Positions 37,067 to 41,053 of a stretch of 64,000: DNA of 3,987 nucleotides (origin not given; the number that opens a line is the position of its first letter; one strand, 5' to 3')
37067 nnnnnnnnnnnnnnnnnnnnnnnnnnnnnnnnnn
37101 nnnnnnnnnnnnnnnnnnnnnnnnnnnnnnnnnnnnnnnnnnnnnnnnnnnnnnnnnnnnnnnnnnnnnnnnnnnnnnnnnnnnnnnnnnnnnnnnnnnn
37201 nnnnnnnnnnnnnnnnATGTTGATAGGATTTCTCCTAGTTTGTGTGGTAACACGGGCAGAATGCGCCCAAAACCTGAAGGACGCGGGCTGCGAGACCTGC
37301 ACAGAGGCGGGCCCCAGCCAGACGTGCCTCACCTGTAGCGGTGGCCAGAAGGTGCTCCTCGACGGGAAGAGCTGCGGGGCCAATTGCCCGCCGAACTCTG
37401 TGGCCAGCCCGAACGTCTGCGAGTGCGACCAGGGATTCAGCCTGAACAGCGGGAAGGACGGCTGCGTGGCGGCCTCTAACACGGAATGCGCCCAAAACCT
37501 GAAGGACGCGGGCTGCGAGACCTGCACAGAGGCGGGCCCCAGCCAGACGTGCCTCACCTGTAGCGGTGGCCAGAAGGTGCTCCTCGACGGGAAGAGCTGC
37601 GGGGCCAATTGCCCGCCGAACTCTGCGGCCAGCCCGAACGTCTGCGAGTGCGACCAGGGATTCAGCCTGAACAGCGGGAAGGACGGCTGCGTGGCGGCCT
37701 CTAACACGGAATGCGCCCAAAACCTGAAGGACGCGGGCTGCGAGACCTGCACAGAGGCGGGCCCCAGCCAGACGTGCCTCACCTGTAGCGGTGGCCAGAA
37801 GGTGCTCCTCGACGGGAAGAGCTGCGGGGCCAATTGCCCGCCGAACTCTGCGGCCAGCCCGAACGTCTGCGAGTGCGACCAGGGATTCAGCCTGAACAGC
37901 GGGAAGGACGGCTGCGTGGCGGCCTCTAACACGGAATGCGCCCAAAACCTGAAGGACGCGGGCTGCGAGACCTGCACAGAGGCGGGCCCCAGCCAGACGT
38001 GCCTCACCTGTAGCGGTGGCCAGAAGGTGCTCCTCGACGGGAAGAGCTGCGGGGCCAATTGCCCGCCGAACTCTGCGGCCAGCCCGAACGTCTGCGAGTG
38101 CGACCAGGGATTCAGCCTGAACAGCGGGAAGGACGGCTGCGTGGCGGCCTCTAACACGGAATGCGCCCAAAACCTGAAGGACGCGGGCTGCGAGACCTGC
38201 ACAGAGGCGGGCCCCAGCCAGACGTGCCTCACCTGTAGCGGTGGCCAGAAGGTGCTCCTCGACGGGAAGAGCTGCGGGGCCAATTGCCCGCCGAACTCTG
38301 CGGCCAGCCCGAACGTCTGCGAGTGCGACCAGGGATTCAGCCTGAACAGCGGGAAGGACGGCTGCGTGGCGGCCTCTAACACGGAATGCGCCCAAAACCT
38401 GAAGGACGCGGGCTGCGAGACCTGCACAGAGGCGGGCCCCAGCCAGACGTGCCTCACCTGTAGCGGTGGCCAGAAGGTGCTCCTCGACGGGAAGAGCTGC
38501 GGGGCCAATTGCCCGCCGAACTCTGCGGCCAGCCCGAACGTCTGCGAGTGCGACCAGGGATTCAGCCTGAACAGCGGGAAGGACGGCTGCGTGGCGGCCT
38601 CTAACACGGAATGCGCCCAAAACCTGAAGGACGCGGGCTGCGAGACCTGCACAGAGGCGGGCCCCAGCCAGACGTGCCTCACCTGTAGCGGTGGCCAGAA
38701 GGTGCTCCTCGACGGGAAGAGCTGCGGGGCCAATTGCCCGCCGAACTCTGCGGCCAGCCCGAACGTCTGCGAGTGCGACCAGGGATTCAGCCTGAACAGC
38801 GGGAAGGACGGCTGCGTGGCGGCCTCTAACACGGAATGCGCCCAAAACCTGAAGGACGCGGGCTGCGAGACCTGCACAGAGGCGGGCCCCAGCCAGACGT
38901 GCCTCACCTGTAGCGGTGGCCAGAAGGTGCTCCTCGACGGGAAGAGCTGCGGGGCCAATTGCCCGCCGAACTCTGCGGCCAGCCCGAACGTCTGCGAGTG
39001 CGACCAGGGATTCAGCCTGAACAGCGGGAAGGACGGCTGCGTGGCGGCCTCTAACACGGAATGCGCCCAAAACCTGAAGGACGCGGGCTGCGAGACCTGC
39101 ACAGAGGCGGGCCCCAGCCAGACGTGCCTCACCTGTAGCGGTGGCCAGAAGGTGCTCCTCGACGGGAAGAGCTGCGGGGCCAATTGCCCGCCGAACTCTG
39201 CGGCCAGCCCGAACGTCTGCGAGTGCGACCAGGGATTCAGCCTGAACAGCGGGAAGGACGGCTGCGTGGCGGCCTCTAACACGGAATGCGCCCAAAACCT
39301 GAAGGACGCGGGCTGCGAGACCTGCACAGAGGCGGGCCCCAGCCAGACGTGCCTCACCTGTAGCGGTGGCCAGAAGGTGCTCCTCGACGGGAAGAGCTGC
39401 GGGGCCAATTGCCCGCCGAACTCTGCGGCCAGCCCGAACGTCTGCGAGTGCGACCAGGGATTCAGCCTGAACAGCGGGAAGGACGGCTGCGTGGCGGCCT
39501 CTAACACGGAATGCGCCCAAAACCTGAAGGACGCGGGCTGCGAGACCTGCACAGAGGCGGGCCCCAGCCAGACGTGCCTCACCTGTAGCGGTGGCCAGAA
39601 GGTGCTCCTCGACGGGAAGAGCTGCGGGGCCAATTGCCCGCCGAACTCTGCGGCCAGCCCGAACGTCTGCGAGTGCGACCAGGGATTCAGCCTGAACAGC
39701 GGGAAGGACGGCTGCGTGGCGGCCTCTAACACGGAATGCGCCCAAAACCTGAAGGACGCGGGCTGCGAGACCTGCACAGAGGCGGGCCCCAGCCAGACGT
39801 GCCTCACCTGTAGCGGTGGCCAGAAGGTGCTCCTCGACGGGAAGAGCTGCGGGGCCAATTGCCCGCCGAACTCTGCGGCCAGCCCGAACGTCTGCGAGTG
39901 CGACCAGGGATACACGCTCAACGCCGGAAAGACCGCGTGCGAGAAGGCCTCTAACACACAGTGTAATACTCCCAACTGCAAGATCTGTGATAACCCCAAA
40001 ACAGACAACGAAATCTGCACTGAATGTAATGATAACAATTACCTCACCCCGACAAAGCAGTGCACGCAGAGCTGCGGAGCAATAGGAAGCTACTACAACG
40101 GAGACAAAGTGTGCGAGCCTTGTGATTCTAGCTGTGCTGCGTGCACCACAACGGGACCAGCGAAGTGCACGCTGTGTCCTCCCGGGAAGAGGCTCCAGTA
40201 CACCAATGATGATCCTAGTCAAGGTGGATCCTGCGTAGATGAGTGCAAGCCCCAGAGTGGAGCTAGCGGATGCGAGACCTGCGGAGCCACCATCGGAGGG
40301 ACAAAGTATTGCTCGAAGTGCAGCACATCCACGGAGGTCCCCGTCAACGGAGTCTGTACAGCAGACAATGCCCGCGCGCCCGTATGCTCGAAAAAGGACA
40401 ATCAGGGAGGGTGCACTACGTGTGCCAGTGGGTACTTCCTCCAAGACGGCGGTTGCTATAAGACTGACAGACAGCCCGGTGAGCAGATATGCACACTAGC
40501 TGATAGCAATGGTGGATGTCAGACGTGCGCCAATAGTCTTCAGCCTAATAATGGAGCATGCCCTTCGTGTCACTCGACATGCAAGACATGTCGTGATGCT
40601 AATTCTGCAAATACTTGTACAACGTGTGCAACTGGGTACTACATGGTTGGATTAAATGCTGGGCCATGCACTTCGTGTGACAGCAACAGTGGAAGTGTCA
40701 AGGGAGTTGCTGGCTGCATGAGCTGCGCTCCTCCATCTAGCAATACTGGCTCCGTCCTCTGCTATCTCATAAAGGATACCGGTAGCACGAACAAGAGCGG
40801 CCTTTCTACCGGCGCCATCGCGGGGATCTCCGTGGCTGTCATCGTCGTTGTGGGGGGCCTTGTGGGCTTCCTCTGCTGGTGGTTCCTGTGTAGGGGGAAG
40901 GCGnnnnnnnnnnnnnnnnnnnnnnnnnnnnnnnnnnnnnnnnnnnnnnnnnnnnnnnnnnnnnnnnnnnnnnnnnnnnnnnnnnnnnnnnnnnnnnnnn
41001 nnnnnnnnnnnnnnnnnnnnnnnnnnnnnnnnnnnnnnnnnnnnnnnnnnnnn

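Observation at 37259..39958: VSP ectodomain built from 12 near-perfect 225-bp (75-aa, 10-cysteine) tandem repeats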

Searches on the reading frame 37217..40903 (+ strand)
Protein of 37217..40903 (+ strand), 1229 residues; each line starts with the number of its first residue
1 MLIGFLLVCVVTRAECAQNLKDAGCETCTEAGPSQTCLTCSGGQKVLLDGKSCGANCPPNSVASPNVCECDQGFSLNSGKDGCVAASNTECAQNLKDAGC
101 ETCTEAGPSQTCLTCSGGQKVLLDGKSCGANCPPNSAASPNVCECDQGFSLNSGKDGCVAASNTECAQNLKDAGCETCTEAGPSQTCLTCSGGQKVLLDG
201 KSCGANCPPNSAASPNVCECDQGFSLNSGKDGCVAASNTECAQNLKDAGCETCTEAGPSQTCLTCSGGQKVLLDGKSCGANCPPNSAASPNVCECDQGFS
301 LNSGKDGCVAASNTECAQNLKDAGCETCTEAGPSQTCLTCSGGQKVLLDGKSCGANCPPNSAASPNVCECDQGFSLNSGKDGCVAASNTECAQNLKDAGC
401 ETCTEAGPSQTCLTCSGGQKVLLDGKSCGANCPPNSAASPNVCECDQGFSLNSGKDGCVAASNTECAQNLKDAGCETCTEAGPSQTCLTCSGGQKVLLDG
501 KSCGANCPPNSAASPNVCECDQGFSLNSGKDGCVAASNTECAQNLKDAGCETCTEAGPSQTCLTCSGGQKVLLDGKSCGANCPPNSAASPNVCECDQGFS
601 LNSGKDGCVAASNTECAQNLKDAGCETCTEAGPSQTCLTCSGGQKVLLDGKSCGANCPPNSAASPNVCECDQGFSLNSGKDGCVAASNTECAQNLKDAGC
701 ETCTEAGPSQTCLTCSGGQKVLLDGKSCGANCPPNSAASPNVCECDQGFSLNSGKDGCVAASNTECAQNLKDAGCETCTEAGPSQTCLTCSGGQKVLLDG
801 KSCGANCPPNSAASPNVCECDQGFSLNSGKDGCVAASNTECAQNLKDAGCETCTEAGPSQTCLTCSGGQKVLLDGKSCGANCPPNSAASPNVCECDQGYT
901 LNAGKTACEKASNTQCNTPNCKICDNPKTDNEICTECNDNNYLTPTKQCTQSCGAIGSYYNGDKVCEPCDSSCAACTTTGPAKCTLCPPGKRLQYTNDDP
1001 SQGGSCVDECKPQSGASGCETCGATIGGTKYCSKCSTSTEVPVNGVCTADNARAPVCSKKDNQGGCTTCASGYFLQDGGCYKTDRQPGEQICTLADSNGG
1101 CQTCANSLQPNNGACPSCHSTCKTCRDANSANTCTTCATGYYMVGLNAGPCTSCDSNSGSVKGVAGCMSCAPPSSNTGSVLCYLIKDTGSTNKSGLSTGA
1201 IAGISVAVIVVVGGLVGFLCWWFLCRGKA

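Call 7: find_homologous_proteins(query=window:37217-40903:+)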
Query window:37217-40903:+ (1229 aa): 140 proteins with E <= 0.001 among 5196 candidates; the best 120 are listed.
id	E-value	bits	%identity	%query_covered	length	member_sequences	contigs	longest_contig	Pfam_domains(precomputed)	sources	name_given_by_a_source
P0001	0.0e+0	2710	100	100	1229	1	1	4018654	PF08301.19,PF03302.19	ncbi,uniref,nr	ncbi:VSP [Giardia duodenalis]|uniref:VSP n=1 Tax=Giardia intestinalis (strain ATCC 50803 / WB clone 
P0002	0.0e+0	1948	59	98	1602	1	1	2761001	PF12662.14,PF25314.2,PF03302.19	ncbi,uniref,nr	ncbi:VSP [Giardia duodenalis]|uniref:VSP n=1 Tax=Giardia intestinalis (strain ATCC 50803 / WB clone 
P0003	0.0e+0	1442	54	75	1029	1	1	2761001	PF12662.14,PF25314.2,PF18591.7,PF03302.19,PF10922.15,PF18278.8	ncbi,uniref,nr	ncbi:VSP [Giardia duodenalis]|uniref:VSP n=1 Tax=Giardia intestinalis (strain ATCC 50803 / WB clone 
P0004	7.9e-263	893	51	87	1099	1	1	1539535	PF03302.19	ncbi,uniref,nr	ncbi:VSP [Giardia duodenalis]|uniref:VSP n=1 Tax=Giardia intestinalis (strain ATCC 50803 / WB clone 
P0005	6.1e-219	748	59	56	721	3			PF03302.19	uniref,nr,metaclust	uniref:Variant-specific surface protein AS7 n=1 Tax=Giardia intestinalis TaxID=5741 RepID=Q8I8V6_GIA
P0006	2.7e-209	716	36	99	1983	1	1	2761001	PF03302.19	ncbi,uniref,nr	ncbi:VSP [Giardia duodenalis]|uniref:VSP n=1 Tax=Giardia intestinalis (strain ATCC 50803 / WB clone 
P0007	2.6e-156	540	36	100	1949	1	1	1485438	-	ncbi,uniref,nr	ncbi:VSP [Giardia duodenalis]|uniref:VSP n=1 Tax=Giardia intestinalis (strain ATCC 50803 / WB clone 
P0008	1.1e-125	439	58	27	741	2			PF09132.16,PF15913.11,PF03302.19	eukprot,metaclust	eukprot:XP_001709724.1 VSP [Giardia lamblia ATCC 50803]|metaclust:status=active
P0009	6.7e-108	380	50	30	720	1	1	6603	PF03302.19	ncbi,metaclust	ncbi:Variant-specific surface protein, partial [Giardia duodenalis]|metaclust:status=active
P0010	2.4e-104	368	50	31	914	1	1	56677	PF03302.19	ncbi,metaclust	ncbi:Variant-specific surface protein, partial [Giardia duodenalis]|metaclust:status=active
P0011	1.9e-103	365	51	31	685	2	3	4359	PF03302.19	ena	-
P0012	7.7e-101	357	54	25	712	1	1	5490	PF03302.19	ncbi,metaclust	ncbi:Variant-specific surface protein, partial [Giardia duodenalis]|metaclust:status=active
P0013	1.5e-97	346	48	33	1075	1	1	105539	PF03302.19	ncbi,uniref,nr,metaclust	ncbi:VSP [Giardia lamblia P15]|uniref:VSP n=1 Tax=Giardia intestinalis (strain P15) TaxID=658858 Rep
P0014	2.6e-96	342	49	31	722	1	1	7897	PF03302.19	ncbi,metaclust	ncbi:Variant-specific surface protein, partial [Giardia duodenalis]|metaclust:status=active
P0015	9.2e-93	330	46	31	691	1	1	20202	PF03302.19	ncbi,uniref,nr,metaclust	ncbi:VSP [Giardia lamblia P15]|uniref:VSP n=1 Tax=Giardia intestinalis (strain P15) TaxID=658858 Rep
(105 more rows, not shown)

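Call 10: list_cluster_members(proteins=[P0001])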
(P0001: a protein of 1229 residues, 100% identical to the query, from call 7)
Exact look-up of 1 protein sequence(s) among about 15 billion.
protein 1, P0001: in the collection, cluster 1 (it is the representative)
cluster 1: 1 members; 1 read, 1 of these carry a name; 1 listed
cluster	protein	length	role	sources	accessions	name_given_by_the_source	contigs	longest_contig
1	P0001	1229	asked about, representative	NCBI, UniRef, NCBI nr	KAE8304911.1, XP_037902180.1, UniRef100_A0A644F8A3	VSP [Giardia duodenalis] | VSP n=1 Tax=Giardia intestinalis (strain ATCC 50803 / WB clone C6) TaxID=184922 ... | VSP [Giardia intestinalis]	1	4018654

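Call 38: find_encoding_contigs(protein=P0002, flank=3000, max_places=2)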
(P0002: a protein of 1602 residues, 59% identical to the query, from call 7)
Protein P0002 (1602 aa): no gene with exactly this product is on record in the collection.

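Call 39: find_encoding_contigs(protein=P0003, flank=3000, max_places=2)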
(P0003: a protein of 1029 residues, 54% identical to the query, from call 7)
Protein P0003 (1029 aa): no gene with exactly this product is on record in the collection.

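Call 40: find_encoding_contigs(protein=P0004, flank=3000, max_places=2)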
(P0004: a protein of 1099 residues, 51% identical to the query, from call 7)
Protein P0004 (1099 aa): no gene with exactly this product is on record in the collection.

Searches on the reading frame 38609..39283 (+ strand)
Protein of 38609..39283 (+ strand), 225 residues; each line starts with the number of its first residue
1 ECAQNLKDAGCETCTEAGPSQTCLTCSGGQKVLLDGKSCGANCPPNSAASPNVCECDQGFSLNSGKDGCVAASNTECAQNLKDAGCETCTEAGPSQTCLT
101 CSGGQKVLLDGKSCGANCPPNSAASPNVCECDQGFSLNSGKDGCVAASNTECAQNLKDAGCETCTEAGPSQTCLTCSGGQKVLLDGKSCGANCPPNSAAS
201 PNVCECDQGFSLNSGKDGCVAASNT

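Call 34: search_protein_families(library=pfam, proteins=[window:38609-39283:+], max_evalue=1)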
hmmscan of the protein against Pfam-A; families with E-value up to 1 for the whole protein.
window:38609-39283:+ (225 aa): 7 families
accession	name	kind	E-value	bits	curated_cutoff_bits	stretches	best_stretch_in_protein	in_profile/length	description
PF12662.13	cEGF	-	1.5e-05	25.2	26.6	3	53-70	3-20/24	Complement Clr-like EGF-like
PF23308.1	TSP1_TSH7A-B_C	-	9.2e-05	22.7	27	0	202-211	14-23/40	THS7A/B C-terminal TSP1 domain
PF19267.4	CIS_spike_tip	-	9.6e-05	22.7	24.1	0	93-126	77-111/141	Contractile injection system spike tip protein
PF15234.11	LAT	-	0.0037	17.5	27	0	102-152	135-185/236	Linker for activation of T-cells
PF08301.18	HCV_NS5a_1b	-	0.0038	18.2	27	0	87-119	63-95/102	Hepatitis C virus non-structural 5a domain 1b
PF09064.16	EGF_Tme5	-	0.0049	17.2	22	3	37-65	6-31/34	Thrombomodulin like fifth domain, EGF-like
PF15473.11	PCNP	-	0.17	12.9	27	0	75-95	110-130/155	PEST, proteolytic signal-containing nuclear protein family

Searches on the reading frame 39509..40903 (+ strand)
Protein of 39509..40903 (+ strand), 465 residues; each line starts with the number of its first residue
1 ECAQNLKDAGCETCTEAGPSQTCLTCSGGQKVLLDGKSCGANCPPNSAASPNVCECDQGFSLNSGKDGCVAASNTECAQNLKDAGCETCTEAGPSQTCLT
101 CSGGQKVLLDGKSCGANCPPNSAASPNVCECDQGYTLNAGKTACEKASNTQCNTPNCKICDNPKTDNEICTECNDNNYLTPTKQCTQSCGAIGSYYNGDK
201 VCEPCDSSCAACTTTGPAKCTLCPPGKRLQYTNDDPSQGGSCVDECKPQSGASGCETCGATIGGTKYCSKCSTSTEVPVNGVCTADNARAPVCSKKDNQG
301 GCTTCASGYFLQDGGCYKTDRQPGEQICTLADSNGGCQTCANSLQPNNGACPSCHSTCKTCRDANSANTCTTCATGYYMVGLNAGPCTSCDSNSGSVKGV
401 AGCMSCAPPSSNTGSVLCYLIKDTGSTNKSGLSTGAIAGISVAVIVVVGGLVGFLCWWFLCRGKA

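Call 34: search_protein_families(library=pfam, proteins=[window:39509-40903:+], max_evalue=1)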
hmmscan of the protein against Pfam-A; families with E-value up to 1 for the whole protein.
window:39509-40903:+ (465 aa): 3 families
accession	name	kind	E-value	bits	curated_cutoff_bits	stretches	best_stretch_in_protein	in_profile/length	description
PF03302.18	VSP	-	4.7e-98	329.1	31.4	3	333-465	268-397/397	Giardia variant-specific surface protein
PF12662.13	cEGF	-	0.046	14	26.6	2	129-145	4-20/24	Complement Clr-like EGF-like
PF05808.16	Podoplanin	-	0.18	12.6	30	1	426-453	94-121/135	Podoplanin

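Call 35: search_solved_structures(query=window:39509-40903:+, max_evalue=1)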
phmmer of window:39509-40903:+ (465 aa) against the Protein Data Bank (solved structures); distinct sequences matched with E-value up to 1: 0.

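Call 47: predict_structure(alignment_id=A1)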
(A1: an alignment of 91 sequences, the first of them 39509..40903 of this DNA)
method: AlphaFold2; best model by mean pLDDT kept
length: 465 residues; sequences in the alignment: 91
mean_pLDDT: 87.5   pTM: 0.58
mean pLDDT of the five models: 87.5, 87.5, 87.0, 86.3, 85.8
residues with pLDDT >= 90: 325; 70-90: 90; 50-70: 25; < 50: 25
segments of 3 or more residues with pLDDT < 50: 426-446
pLDDT, mean of each block of 10 residues (from residue 1): 94 93 95 96 94 90 91 80 94 88 95 96 94 87 76 87 87 94 93 92 95 94 93 89 91 87 92 94 83 93 95 94 93 94 92 91 89 92 93 96 91 90 57 39 46 68 50
secondary structure, 60 per line:
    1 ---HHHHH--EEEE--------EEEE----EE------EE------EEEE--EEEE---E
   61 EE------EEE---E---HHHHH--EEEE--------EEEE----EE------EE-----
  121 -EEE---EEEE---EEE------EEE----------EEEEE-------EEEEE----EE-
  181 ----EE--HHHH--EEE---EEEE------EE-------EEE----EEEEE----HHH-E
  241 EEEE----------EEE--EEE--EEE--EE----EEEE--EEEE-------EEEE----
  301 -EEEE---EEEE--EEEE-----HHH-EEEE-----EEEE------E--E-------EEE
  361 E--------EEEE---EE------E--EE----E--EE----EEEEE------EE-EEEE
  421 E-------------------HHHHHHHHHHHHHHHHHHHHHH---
elements in order: H4-8 E11-14 E23-26 E47-50 E53-56 E60-62 E69-71 H79-83 E86-89 E98-101 E122-124 E128-131 E135-137 E144-146 E157-161 E169-173 H189-192 E195-197 E201-204 E220-222 E227-231 E240-244 E255-257 E260-262 E265-267 E276-279 E282-285 E293-296 E302-305 E309-312 E315-318 E328-331 E337-340 E358-361 E370-373 E403-407 E417-421 H441-462

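Call 49: fold_search(model_id=the predicted structure, library=pdb)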
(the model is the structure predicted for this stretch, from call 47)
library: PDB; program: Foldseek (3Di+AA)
matches with E <= 10: 350; with E <= 0.001: 0
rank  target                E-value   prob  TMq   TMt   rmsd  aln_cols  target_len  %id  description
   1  4bsr_D                2.8e-03  0.98  0.11  0.37   9.1       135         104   26  Structure of the ectodomain of LGR5 in complex with R-spondin-1 (Fu1Fu2) in P22121 crystal form (released 2013-06-19)
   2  4li2_B                3.1e-03  0.98  0.10  0.37   9.6       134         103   27  Crystal Structures of Lgr4 and its complex with R-spondin1 (released 2013-08-07)
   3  4cdk_G                5.0e-03  0.97  0.09  0.36   9.9       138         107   27  Structure of ZNRF3-RSPO1 (released 2014-01-08)
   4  4c9r_D                8.5e-03  0.96  0.10  0.37   9.5       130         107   19  Xenopus ZNRF3 ectodomain in complex with Xenopus RSPO2 Fu1-Fu2 crystal form I (released 2013-11-20)
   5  4c8v_E                9.6e-03  0.94  0.10  0.37   9.2       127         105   20  Xenopus RSPO2 Fu1-Fu2 crystal form I (released 2013-11-20)
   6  6phf_E                1.0e-02  0.33  0.09  0.17  14.3       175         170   15  Pfs25 in complex with the human transmission blocking antibody 2587 (released 2019-10-02)
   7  4bsr_C                1.3e-02  0.90  0.10  0.37   9.2       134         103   25  Structure of the ectodomain of LGR5 in complex with R-spondin-1 (Fu1Fu2) in P22121 crystal form (released 2013-06-19)
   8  5wb8_A                1.3e-02  0.30  0.08  0.08  16.2       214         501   17  Crystal structure of the epidermal growth factor receptor extracellular region in complex with epigen (released 2017-10-18)
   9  8em4_A                1.5e-02  0.06  0.07  0.02  31.0       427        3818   14  Cryo-EM structure of LRP2 at pH 7.5 (released 2023-02-08)
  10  8ezl_A                1.6e-02  0.33  0.09  0.15  12.6       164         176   15  Pfs25 in complex with transmission-reducing antibody AS01-50 (released 2023-08-16)
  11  6b08_A                1.6e-02  0.28  0.08  0.16  15.1       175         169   16  Crystal structure of Pfs25 in complex with the transmission blocking antibody 1276 (released 2017-11-15)
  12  4c8w_I                1.8e-02  0.85  0.10  0.37   9.6       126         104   19  Xenopus RSPO2 Fu1-Fu2 crystal form II (released 2013-11-20)
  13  8wvu_B                2.1e-02  0.80  0.11  0.36   9.0       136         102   26  Cryo-EM structure of LGR4 in complex with Rspo1 and RNF43 (released 2024-10-30)
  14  4cdk_H                2.1e-02  0.77  0.11  0.35   9.4       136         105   26  Structure of ZNRF3-RSPO1 (released 2014-01-08)
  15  6aru_A                2.2e-02  0.28  0.09  0.07  16.2       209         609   18  Structure of Cetuximab Fab mutant in complex with EGFR extracellular domain (released 2018-08-29)
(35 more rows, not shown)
